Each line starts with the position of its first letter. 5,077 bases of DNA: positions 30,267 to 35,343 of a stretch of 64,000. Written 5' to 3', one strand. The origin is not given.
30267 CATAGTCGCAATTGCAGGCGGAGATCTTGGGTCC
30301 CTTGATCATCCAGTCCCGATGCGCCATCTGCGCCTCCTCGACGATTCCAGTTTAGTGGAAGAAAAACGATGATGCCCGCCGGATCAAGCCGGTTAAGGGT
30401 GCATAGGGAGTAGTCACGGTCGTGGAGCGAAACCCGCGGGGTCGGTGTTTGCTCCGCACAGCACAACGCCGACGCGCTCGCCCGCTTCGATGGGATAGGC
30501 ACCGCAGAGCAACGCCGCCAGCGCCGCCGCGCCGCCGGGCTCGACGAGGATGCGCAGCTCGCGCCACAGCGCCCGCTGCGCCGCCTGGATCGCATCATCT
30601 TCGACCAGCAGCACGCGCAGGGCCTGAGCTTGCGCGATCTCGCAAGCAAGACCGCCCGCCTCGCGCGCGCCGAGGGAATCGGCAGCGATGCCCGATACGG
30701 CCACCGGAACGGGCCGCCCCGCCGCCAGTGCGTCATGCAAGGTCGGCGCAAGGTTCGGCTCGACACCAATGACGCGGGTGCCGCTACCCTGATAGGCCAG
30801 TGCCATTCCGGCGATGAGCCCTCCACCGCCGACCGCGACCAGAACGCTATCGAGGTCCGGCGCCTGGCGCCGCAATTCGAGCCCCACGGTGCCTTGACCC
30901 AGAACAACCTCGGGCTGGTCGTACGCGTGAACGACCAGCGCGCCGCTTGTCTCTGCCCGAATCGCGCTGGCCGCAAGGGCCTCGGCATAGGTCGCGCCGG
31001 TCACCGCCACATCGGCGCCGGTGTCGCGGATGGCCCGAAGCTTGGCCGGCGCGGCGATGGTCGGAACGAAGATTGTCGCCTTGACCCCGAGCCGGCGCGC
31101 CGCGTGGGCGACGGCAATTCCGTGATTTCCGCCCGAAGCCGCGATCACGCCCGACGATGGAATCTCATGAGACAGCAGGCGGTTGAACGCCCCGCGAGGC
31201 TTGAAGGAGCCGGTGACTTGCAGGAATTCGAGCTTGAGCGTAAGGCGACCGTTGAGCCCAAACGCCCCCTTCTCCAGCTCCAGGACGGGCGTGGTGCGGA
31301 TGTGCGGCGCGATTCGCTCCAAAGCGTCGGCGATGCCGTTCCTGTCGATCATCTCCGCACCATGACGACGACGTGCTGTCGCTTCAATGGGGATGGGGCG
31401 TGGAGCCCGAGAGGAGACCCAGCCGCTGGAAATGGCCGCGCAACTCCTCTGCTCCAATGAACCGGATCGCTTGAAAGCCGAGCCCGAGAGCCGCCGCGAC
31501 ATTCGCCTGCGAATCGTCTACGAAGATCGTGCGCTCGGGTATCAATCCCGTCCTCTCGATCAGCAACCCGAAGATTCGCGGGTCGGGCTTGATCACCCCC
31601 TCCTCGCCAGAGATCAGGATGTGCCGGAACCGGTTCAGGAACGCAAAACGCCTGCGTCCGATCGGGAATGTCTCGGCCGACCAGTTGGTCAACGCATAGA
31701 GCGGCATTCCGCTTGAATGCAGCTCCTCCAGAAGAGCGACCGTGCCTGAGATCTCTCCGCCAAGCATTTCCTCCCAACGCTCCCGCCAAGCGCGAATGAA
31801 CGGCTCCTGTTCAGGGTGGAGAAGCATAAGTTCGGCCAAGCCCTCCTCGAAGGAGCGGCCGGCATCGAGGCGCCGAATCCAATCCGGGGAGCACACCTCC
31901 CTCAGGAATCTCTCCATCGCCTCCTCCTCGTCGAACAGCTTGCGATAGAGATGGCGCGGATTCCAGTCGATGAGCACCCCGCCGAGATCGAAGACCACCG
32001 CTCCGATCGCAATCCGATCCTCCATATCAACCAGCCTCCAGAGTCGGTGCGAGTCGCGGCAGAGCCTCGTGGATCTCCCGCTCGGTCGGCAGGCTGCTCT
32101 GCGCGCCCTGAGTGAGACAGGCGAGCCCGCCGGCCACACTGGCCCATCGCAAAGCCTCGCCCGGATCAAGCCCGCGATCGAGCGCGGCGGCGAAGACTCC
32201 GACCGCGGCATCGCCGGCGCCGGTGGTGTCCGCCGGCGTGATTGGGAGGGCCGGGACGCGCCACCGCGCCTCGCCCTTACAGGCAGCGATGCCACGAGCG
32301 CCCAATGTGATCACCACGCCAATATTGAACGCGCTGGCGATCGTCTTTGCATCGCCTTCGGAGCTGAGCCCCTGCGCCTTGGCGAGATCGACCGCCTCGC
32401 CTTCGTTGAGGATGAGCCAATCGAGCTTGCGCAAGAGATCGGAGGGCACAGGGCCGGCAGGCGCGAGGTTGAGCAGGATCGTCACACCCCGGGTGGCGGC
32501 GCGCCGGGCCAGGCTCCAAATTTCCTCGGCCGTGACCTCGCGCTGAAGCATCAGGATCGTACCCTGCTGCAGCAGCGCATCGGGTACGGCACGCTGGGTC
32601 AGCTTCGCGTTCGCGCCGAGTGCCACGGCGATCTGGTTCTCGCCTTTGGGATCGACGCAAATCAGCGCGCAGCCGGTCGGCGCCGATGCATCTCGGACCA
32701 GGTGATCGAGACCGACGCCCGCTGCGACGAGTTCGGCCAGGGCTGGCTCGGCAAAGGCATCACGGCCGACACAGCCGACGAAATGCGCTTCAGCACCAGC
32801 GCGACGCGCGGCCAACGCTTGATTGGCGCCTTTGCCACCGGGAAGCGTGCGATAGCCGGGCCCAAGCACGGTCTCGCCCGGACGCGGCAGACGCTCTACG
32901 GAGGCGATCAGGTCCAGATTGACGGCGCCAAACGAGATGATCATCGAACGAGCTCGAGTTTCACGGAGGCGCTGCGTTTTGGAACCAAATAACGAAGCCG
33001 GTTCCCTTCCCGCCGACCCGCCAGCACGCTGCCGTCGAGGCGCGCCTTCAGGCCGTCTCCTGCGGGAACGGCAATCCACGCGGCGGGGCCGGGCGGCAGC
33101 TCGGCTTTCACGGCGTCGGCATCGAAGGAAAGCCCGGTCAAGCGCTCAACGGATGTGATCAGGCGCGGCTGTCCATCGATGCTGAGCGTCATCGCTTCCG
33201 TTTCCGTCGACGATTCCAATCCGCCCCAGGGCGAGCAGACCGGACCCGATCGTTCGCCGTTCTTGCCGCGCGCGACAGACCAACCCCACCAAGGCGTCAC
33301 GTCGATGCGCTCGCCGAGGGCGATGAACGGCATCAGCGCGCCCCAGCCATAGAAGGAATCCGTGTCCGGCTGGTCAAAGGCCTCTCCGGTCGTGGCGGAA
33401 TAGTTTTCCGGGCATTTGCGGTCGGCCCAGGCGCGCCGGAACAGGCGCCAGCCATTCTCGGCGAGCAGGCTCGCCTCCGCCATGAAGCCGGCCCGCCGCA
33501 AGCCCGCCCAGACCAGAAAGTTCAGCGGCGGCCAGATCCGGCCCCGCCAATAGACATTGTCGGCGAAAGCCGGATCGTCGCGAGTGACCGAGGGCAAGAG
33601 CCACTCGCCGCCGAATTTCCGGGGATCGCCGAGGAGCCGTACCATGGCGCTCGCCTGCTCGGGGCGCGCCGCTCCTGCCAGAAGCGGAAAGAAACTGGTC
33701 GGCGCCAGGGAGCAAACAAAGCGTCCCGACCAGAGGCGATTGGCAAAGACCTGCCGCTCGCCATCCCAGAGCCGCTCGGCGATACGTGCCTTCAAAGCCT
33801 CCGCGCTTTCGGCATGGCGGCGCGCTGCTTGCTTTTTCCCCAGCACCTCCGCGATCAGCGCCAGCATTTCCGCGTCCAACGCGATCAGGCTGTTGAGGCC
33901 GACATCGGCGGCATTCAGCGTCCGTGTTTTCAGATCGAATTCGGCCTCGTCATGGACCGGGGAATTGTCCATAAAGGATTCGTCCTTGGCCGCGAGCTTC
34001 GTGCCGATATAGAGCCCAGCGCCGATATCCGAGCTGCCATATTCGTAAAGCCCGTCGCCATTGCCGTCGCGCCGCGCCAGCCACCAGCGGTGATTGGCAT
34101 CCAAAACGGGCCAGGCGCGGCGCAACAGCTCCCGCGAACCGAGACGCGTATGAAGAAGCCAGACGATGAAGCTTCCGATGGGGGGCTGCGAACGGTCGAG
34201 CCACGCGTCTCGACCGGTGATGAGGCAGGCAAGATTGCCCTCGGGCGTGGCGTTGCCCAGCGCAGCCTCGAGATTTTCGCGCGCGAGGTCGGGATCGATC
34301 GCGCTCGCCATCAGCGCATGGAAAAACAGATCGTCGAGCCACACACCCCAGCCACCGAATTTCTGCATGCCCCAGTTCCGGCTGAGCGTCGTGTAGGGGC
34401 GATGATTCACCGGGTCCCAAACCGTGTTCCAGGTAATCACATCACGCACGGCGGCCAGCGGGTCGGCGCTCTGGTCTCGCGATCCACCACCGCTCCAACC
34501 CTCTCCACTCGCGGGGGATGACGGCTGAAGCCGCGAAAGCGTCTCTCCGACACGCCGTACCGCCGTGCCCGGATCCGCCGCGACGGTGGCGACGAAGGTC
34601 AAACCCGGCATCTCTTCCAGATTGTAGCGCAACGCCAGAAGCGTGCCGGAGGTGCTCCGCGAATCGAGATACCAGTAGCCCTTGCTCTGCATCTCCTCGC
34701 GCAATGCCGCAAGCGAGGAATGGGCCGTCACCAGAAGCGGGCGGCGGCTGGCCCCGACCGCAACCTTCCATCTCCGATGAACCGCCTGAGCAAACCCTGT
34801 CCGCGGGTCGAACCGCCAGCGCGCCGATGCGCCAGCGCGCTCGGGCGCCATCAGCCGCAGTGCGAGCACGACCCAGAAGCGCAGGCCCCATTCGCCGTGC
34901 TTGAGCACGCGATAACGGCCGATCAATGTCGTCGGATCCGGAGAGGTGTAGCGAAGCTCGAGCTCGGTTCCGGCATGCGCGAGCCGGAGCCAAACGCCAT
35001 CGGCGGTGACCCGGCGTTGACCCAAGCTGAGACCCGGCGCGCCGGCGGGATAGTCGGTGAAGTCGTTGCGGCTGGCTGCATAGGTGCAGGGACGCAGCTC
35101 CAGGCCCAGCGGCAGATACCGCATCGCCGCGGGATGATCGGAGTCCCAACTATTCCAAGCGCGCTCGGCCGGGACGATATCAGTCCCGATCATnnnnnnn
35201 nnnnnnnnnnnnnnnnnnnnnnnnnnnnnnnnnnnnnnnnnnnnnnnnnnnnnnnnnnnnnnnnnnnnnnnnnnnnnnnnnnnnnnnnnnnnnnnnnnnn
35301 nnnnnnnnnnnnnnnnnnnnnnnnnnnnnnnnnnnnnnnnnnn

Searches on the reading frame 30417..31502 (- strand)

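Call 4: search_protein_families(library=pfam, proteins=[window:30417-31502:-], max_evalue=0.01)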
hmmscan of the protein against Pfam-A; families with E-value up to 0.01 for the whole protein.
window:30417-31502:- (362 aa): 1 family
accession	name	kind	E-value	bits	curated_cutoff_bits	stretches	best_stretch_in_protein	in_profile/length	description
PF00291.31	PALP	-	6.3e-72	242.8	35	1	64-350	1-295/295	Pyridoxal-phosphate dependent enzyme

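Call 7: search_protein_families(library=ncbifam, proteins=[window:30417-31502:-], max_evalue=0.01)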
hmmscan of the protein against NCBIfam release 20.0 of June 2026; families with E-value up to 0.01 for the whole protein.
window:30417-31502:- (362 aa): 43 families (the best 25 are shown)
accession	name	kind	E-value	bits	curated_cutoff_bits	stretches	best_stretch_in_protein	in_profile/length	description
NF006094.0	PRK08246.1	subfamily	9.3e-127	422.7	331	1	50-358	3-309/310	serine/threonine dehydratase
NF005292.0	PRK06815.1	equivalog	2.5e-69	233.7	371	1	56-353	7-308/320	threonine/serine dehydratase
NF005600.0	PRK07334.1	equivalog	2.8e-67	227.1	496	1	48-356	6-315/408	threonine ammonia-lyase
TIGR01127.1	ilvA_1Cterm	equivalog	8.8e-66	222.4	378.75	1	86-355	16-288/380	threonine ammonia-lyase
NF005680.0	PRK07476.1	equivalog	8.2e-60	202.5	413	1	52-356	5-314/326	hydroxyectoine utilization dehydratase EutB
NF006674.0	PRK09224.1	subfamily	1.1e-59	202.5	577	1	71-353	26-314/508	threonine ammonia-lyase IlvA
TIGR01124.1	ilvA_2Cterm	equivalog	1.4e-55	188.8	411.3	1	70-353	17-306/499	threonine ammonia-lyase, biosynthetic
NF005454.0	PRK07048.1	equivalog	8.3e-55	186.2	452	1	55-355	10-313/324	threo-3-hydroxy-L-aspartate ammonia-lyase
TIGR02991.1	ectoine_eutB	equivalog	2.3e-54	184.5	413.35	1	56-355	5-308/317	hydroxyectoine utilization dehydratase EutB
NF045641.2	BHydaspDhtseBhcB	equivalog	1.6e-53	181.9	550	1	55-354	5-306/312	beta-hydroxyaspartate dehydratase BhcB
NF006389.0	PRK08638.1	equivalog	1.4e-52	178.7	453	1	51-353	8-315/333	bifunctional threonine ammonia-lyase/L-serine ammonia-lyase TdcB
NF009130.0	PRK12483.1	subfamily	2e-52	178.5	801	1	82-331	49-303/521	threonine ammonia-lyase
NF006390.0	PRK08639.1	equivalog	4e-52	177.6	421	1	50-354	5-316/418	threonine ammonia-lyase IlvA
NF004771.0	PRK06110.1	equivalog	2.3e-49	168.2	317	1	52-359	3-313/323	threonine dehydratase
TIGR02079.1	THD1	equivalog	1.6e-48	165.5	440.55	1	57-354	3-308/410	threonine ammonia-lyase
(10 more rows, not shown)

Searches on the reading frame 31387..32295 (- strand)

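Call 4: search_protein_families(library=pfam, proteins=[window:31387-32295:-], max_evalue=0.01)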
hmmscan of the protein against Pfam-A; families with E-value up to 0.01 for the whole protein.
window:31387-32295:- (303 aa): 2 families
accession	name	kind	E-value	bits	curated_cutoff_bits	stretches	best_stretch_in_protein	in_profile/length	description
PF00702.32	Hydrolase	-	4.7e-16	60.2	26.4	1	98-271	2-189/191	haloacid dehalogenase-like hydrolase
PF13419.12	HAD_2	-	6.1e-12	46.4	23.8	1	100-277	1-176/178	Haloacid dehalogenase-like hydrolase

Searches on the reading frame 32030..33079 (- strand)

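Call 4: search_protein_families(library=pfam, proteins=[window:32030-33079:-], max_evalue=0.01)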
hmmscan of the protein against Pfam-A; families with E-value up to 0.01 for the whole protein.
window:32030-33079:- (350 aa): 1 family
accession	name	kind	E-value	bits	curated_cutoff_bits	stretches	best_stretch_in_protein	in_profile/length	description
PF00294.29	PfkB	-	3.8e-58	197.6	25.8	1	46-332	3-301/302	pfkB family carbohydrate kinase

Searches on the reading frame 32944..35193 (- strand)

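Call 4: search_protein_families(library=pfam, proteins=[window:32944-35193:-], max_evalue=0.01)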
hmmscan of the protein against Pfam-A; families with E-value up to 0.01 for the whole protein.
window:32944-35193:- (750 aa): 3 families
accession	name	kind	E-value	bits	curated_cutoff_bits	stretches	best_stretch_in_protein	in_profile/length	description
PF22422.2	MGH1-like_GH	-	7.8e-50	170.9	27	1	283-617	3-355/356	Mannosylglycerate hydrolase MGH1-like glycoside hydrolase domain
PF01204.24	Trehalase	-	1.7e-17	64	21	1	402-601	275-479/512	Trehalase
PF03200.22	Glyco_hydro_63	-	3.4e-10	39.8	22.4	1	491-571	341-429/492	Glycosyl hydrolase family 63 C-terminal domain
